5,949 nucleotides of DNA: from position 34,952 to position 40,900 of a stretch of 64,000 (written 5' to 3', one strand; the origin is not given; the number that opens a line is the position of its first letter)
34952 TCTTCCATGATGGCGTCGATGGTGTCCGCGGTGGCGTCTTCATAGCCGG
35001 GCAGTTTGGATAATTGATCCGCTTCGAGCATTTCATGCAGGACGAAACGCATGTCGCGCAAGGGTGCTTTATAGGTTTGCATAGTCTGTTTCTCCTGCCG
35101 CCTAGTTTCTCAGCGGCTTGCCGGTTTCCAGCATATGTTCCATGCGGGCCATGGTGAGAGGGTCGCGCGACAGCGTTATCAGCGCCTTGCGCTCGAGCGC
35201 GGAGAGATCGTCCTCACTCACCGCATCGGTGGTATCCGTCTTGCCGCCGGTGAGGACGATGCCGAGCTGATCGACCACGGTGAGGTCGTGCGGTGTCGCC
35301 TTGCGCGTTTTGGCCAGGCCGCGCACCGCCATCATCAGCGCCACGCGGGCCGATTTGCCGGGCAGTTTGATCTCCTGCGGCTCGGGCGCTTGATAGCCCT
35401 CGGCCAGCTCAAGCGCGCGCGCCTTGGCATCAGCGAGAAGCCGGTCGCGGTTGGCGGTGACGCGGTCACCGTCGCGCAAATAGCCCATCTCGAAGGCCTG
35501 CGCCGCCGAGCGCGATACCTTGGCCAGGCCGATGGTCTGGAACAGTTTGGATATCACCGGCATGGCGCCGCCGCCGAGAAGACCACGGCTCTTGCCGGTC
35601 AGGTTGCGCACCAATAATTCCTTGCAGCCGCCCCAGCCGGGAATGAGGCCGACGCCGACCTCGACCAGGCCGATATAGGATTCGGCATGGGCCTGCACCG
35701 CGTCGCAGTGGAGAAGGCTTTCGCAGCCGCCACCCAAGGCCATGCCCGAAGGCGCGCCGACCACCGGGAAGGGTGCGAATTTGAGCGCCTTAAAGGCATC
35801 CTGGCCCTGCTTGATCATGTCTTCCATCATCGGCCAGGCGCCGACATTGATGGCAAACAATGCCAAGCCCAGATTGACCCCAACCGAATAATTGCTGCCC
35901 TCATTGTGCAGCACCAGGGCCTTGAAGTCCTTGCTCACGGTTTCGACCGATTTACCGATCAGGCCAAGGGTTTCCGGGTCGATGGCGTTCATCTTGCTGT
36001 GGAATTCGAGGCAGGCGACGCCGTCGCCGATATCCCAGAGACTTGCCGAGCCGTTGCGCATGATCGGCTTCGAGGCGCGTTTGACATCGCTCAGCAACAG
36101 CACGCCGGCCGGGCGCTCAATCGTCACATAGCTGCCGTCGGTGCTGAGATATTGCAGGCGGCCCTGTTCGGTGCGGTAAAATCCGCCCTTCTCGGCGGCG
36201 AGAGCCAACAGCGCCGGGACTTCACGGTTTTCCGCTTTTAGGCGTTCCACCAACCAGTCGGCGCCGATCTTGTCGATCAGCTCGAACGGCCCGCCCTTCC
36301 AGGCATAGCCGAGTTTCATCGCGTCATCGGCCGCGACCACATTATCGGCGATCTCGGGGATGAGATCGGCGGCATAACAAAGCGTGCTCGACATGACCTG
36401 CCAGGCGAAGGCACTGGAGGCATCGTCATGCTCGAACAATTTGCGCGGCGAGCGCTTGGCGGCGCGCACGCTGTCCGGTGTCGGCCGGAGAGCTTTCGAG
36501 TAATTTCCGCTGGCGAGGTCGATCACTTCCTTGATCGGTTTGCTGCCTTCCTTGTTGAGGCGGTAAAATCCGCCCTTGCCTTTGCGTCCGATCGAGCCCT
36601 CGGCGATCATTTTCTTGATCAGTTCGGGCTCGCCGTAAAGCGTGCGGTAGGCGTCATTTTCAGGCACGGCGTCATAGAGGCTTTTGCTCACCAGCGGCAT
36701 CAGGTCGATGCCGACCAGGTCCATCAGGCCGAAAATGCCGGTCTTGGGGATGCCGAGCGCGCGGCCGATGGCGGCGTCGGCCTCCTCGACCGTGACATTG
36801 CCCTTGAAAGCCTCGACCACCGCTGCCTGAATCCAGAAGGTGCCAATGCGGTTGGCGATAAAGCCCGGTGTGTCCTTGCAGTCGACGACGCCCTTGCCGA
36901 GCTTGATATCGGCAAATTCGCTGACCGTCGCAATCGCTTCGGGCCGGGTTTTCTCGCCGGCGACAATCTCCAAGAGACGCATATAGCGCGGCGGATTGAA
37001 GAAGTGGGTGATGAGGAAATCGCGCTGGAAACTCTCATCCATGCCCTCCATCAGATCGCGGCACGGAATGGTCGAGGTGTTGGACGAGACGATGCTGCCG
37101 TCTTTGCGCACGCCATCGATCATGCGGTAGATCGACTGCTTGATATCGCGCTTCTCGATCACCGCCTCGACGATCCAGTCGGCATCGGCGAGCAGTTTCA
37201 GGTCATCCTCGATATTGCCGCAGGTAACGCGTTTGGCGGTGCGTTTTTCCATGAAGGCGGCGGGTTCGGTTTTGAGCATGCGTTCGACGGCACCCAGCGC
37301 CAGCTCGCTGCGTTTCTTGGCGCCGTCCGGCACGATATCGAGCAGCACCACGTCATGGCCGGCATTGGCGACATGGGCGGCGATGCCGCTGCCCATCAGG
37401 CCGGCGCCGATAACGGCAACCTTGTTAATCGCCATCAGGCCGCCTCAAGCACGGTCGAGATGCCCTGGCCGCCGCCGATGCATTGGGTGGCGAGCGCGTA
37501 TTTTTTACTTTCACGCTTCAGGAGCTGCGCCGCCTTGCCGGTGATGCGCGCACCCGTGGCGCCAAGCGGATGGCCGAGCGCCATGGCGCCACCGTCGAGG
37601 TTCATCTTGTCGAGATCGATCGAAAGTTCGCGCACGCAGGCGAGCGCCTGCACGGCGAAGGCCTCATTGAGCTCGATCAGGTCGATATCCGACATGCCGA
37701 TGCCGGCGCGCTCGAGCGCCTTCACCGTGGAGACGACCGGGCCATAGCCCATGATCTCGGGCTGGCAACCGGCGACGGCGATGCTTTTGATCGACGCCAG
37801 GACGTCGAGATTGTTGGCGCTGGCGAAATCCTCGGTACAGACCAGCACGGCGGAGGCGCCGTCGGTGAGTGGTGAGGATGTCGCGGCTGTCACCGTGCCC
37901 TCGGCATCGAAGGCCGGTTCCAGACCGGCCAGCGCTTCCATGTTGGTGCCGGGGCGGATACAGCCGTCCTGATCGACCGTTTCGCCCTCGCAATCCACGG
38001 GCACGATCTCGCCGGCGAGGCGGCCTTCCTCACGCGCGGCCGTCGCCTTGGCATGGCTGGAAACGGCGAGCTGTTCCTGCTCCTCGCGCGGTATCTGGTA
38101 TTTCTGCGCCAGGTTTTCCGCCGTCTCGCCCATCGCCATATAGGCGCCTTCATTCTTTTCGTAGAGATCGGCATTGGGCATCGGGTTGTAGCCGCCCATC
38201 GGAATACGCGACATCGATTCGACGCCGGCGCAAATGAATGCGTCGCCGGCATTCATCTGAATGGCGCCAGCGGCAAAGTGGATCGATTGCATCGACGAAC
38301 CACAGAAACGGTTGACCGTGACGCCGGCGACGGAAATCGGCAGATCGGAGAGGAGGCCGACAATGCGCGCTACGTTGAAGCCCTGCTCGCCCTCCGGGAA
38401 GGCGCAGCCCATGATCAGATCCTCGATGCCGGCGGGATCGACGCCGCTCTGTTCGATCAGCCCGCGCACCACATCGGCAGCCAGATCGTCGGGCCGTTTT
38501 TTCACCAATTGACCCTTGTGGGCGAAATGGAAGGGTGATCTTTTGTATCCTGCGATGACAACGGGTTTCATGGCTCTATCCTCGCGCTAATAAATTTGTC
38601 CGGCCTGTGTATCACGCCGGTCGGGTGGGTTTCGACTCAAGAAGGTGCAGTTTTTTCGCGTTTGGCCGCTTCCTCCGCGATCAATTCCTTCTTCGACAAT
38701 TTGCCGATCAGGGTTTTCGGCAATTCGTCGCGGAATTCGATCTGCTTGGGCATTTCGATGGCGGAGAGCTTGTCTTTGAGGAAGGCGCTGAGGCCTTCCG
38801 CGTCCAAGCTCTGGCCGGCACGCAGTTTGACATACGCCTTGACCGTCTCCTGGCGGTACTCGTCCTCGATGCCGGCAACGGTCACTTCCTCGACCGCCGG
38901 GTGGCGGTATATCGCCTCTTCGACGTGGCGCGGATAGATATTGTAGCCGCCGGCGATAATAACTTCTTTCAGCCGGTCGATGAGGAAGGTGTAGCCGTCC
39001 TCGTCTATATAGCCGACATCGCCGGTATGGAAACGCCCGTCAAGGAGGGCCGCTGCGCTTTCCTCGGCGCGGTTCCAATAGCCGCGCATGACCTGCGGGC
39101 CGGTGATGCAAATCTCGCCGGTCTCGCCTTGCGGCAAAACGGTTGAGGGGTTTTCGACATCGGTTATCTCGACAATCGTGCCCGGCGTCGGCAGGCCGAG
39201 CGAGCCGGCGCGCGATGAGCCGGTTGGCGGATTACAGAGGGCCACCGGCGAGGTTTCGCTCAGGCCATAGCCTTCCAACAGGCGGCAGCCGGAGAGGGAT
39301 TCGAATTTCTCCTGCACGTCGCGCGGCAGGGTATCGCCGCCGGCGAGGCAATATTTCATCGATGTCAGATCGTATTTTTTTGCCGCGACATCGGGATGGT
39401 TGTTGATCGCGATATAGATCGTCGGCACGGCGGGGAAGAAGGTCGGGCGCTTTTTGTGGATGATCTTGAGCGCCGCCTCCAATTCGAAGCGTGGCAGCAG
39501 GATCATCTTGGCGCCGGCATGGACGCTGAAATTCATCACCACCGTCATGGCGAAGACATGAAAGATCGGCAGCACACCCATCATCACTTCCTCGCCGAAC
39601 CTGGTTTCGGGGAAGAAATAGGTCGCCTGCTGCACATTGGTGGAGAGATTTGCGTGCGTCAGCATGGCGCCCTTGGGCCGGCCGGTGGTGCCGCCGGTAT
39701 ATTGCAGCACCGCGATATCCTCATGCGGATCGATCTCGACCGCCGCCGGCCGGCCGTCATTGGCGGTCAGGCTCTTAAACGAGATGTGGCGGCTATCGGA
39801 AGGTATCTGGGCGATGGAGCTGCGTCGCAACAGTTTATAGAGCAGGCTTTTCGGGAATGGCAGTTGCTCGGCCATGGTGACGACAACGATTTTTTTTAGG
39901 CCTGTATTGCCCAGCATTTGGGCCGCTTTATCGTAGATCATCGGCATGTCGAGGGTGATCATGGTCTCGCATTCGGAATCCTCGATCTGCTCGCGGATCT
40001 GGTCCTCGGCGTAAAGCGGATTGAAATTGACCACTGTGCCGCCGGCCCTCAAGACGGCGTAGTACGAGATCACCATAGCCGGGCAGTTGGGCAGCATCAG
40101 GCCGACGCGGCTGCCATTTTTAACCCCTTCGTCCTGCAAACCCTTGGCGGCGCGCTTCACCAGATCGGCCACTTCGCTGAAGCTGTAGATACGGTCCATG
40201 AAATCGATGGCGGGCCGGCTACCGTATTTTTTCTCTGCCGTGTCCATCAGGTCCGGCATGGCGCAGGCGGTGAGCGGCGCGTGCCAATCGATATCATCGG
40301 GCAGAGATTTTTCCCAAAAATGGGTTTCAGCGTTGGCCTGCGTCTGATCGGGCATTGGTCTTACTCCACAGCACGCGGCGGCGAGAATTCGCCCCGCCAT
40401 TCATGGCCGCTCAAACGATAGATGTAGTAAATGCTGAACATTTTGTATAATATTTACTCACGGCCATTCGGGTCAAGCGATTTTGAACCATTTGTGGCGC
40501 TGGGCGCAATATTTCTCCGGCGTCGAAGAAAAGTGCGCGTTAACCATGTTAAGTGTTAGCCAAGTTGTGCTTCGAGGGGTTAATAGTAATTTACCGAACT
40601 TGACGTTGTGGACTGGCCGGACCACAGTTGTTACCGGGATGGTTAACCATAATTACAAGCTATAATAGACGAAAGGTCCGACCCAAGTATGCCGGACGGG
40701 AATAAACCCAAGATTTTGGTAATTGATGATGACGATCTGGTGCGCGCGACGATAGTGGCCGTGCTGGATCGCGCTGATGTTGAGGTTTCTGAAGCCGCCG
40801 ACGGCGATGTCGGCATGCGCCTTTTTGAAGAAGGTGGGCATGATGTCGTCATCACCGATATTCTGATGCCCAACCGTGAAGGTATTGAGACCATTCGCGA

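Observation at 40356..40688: Low-GC intergenic island with two perfect CtrA-type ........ boxes in front of an orphan CheY gene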

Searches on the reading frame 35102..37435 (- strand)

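Call 9: search_protein_families(library=pfam, proteins=[window:35102-37435:-])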
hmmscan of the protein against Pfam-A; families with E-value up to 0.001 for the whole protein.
window:35102-37435:- (777 aa): 5 families
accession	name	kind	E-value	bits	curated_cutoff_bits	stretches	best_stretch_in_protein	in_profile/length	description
PF02737.24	3HCDH_N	-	1.5e-47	162.3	22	1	5-189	1-180/180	3-hydroxyacyl-CoA dehydrogenase, NAD binding domain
PF00725.27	3HCDH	-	1.7e-21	77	22.1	1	191-292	1-96/97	3-hydroxyacyl-CoA dehydrogenase, C-terminal domain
PF00378.25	ECH_1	-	8.3e-12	45.4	27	1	470-610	3-142/251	Enoyl-CoA hydratase/isomerase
PF01266.30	DAO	-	9.6e-06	25.8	27.9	1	5-43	1-39/353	FAD dependent oxidoreductase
PF03446.21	NAD_binding_2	-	3.7e-05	24.2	21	1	5-46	1-42/161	NAD binding domain of 6-phosphogluconate dehydrogenase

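Call 10: search_protein_families(library=ncbifam, proteins=[window:35102-37435:-])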
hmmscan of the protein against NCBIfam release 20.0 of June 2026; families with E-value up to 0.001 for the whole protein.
window:35102-37435:- (777 aa): 56 families (the best 25 are shown)
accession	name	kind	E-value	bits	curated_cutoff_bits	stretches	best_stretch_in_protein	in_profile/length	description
NF052272.1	Staph_FadB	exception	9.9e-151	503.5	999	1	1-777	1-752/752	3-hydroxyacyl-CoA dehydrogenase/crotonase FadB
NF008727.0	PRK11730.1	equivalog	9.2e-62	209.4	870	2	3-398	313-686/717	fatty acid oxidation complex subunit alpha FadB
NF006124.0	PRK08268.1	subfamily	2.1e-54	185.3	508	1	2-300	6-294/507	3-hydroxyacyl-CoA dehydrogenase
NF008363.0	PRK11154.1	equivalog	1.2e-53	182.3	869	2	2-403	308-682/708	fatty acid oxidation complex subunit alpha FadJ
NF005875.0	PRK07819.1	subfamily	1.7e-51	175.4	319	1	2-292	4-285/287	3-hydroxybutyryl-CoA dehydrogenase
NF004474.0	PRK05808.1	subfamily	2.8e-51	174.5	408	1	1-292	1-281/283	3-hydroxybutyryl-CoA dehydrogenase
TIGR02437.1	FadB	equivalog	6.1e-48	163.7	933.55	2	4-304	314-604/714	fatty acid oxidation complex subunit alpha FadB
TIGR02441.1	fa_ox_alpha_mit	equivalog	7.4e-46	156.5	964.65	2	3-401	335-710/737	fatty acid oxidation complex subunit alpha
NF005715.0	PRK07530.1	equivalog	7.7e-46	156.8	420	1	1-300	2-290/292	3-hydroxybutyryl-CoA dehydrogenase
NF004699.0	PRK06035.1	equivalog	1.7e-44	152.2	500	1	1-293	1-290/294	3-hydroxyacyl-CoA dehydrogenase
TIGR02279.1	PaaC-3OHAcCoADH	equivalog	5.9e-44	150.7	669.4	1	4-302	6-294/503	3-hydroxyacyl-CoA dehydrogenase PaaH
NF006722.0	PRK09260.1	equivalog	9.7e-44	149.7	429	1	3-298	2-286/289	3-hydroxyacyl-CoA dehydrogenase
TIGR02440.1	FadJ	equivalog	2e-43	148.7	968.45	2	2-402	303-674/699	fatty acid oxidation complex subunit alpha FadJ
NF042925.1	FHMPC_DH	equivalog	1.9e-36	125.9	500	1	5-297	2-284/304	5-formyl-3-hydroxy-2-methylpyridine 4-carboxylate 5-dehydrogenase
NF006143.0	PRK08293.1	equivalog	4.2e-34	118.2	312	1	1-294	2-288/291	3-hydroxyacyl-CoA dehydrogenase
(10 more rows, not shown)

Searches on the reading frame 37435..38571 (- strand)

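Call 9: search_protein_families(library=pfam, proteins=[window:37435-38571:-])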
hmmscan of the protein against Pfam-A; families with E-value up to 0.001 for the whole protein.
window:37435-38571:- (378 aa): 3 families
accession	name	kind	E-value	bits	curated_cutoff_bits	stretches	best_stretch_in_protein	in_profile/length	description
PF00108.29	Thiolase_N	-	4.7e-64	216.7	26.4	1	4-248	1-260/260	Thiolase, N-terminal domain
PF02803.24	Thiolase_C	-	2.4e-45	153.5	27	1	256-376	2-122/123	Thiolase, C-terminal domain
PF22691.2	Thiolase_C_1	-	6e-05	23.2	28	0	279-316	21-58/144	Thiolase C-terminal domain-like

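Call 10: search_protein_families(library=ncbifam, proteins=[window:37435-38571:-])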
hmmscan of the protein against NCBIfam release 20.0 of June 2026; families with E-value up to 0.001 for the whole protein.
window:37435-38571:- (378 aa): 42 families (the best 25 are shown)
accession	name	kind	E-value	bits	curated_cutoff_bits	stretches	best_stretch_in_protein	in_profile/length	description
TIGR01930.1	AcCoA-C-Actrans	subfamily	2.1e-127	425.3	240.55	1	6-376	1-385/385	acetyl-CoA C-acyltransferase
NF006510.0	PRK08947.1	equivalog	1.5e-117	392.9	519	1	1-376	1-385/387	acetyl-CoA C-acyltransferase FadA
NF005805.0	PRK07661.1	equivalog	2.2e-116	389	633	1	1-376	1-389/391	acetyl-CoA C-acetyltransferase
NF006553.0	PRK09052.1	equivalog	1.4e-114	383.2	567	1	5-377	9-398/399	acetyl-CoA C-acyltransferase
NF005890.0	PRK07851.1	equivalog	1.5e-111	373.3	580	2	143-376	169-403/406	acetyl-CoA C-acetyltransferase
TIGR02445.1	fadA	equivalog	4.4e-108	361.7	591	1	4-376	2-383/385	acetyl-CoA C-acyltransferase FadA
NF005033.0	PRK06445.1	equivalog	2.1e-101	339.9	511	1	3-377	4-394/395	acetyl-CoA C-acetyltransferase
NF004853.0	PRK06205.1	subfamily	2.2e-98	329.9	551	2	143-377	157-402/404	acetyl-CoA C-acetyltransferase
NF005494.0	PRK07108.1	equivalog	1.1e-97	327.5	615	1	1-376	1-390/392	acetyl-CoA C-acyltransferase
NF006551.0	PRK09050.1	subfamily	1.5e-95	320.6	605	2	146-376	162-399/401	3-oxoadipyl-CoA thiolase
TIGR02430.1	pcaF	equivalog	6e-94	315.3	597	2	146-376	161-398/400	3-oxoadipyl-CoA thiolase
NF006552.0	PRK09051.1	subfamily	2.5e-92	310.1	565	1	18-377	19-394/395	beta-ketothiolase BktB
NF006001.0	PRK08131.1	equivalog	1.2e-91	307.6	622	2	145-377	160-399/401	3-oxoadipyl-CoA thiolase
NF005077.0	PRK06504.1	subfamily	9.8e-90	301.5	590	1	19-377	18-389/390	acetyl-CoA C-acetyltransferase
NF006090.0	PRK08242.1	equivalog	7.3e-88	295.4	514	1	18-376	19-400/402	acetyl-CoA C-acetyltransferase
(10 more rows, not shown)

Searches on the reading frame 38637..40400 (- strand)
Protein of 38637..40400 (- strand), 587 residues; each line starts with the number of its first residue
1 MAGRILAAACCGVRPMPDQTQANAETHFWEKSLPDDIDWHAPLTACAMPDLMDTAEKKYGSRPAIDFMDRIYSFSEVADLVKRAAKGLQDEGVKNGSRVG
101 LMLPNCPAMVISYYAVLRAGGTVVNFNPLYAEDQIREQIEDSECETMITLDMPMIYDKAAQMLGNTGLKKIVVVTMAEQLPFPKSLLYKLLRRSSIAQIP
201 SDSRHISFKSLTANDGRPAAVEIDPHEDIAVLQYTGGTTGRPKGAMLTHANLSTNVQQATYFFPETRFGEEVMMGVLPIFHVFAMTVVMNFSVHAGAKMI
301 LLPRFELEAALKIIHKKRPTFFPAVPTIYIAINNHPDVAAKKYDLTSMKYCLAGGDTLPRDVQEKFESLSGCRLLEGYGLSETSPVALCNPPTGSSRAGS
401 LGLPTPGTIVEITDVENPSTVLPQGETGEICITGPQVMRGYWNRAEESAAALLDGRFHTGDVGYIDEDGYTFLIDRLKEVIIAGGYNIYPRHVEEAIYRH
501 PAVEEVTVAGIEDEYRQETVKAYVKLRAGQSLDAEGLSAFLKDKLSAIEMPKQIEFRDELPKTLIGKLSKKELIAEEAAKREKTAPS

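Call 9: search_protein_families(library=pfam, proteins=[window:38637-40400:-])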
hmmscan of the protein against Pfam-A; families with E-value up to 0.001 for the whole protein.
window:38637-40400:- (587 aa): 2 families
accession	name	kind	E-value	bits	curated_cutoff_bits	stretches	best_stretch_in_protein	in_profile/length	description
PF00501.34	AMP-binding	-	1.2e-95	321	29.9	1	55-442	4-384/384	AMP-binding enzyme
PF13193.12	AMP-binding_C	-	2.8e-16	60.6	24.5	1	493-567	2-76/76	AMP-binding enzyme C-terminal domain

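Call 10: search_protein_families(library=ncbifam, proteins=[window:38637-40400:-])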
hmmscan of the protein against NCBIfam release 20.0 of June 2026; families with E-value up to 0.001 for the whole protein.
window:38637-40400:- (587 aa): 107 families (the best 25 are shown)
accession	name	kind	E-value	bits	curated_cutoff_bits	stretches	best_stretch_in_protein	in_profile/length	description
NF005220.0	PRK06710.1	equivalog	5.6e-157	523.2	1116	1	28-583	6-559/563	long-chain-fatty-acid--CoA ligase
NF004114.0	PRK05605.1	equivalog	5.2e-154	513.7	766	1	21-576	9-568/575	long-chain-fatty-acid--CoA ligase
TIGR03205.1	pimA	equivalog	2.2e-139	465.3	705.6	1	26-573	1-540/541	dicarboxylate--CoA ligase PimA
NF005463.0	PRK07059.1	subfamily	6.5e-129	430.9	869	1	28-575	4-554/557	long-chain-fatty-acid--CoA ligase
NF006181.0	PRK08314.1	subfamily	1.8e-126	422.7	705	1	23-583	5-560/563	long-chain-fatty-acid--CoA ligase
NF004837.0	PRK06187.1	subfamily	4.2e-124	414.7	476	1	49-582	11-527/531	long-chain-fatty-acid--CoA ligase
NF004229.0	PRK05677.1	subfamily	1.2e-114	383.9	879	1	47-583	25-561/563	long-chain-fatty-acid--CoA ligase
NF006523.0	PRK08974.1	equivalog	1e-111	373.9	884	1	28-584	4-560/561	long-chain-fatty-acid--CoA ligase FadD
NF006442.0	PRK08751.1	equivalog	1.8e-111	373.3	1023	1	29-574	7-555/560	long-chain fatty acid--CoA ligase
NF009139.0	PRK12492.1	equivalog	9.9e-105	351.1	1018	1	27-573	4-558/562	long-chain-fatty-acid--CoA ligase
NF005714.0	PRK07529.1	subfamily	3.6e-99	332.9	632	1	70-580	62-579/640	acyl-CoA synthetase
NF006182.0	PRK08316.1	subfamily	7.4e-98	328.3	663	1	47-576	12-516/523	fatty acyl-CoA synthetase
NF009233.0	PRK12583.1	subfamily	2.2e-92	310.3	832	1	40-573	12-546/558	fatty acid CoA ligase family protein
NF005702.0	PRK07514.1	subfamily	6.1e-91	305.3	558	2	223-574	153-497/506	malonyl-CoA synthase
NF004822.0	PRK06178.1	equivalog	4.2e-89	299.7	782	1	26-577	19-567/571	acyl-CoA synthetase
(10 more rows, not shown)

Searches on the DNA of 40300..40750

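Call 33: search_rna_families(source=window, start=40300, end=40750, threshold=evalue, max_evalue=10)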
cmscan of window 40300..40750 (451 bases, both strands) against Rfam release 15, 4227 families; matches with E-value up to 10: 1.
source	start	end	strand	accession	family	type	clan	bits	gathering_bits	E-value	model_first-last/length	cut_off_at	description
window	40367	40421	-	RF00454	p27_CRE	Cis-reg;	-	14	42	5.5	1-59/59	no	p27 cis-regulatory element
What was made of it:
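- No Rfam match was found (call 33).
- Tried and rejected: Rfam at E<=10 gave only a chance hit (call 33).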
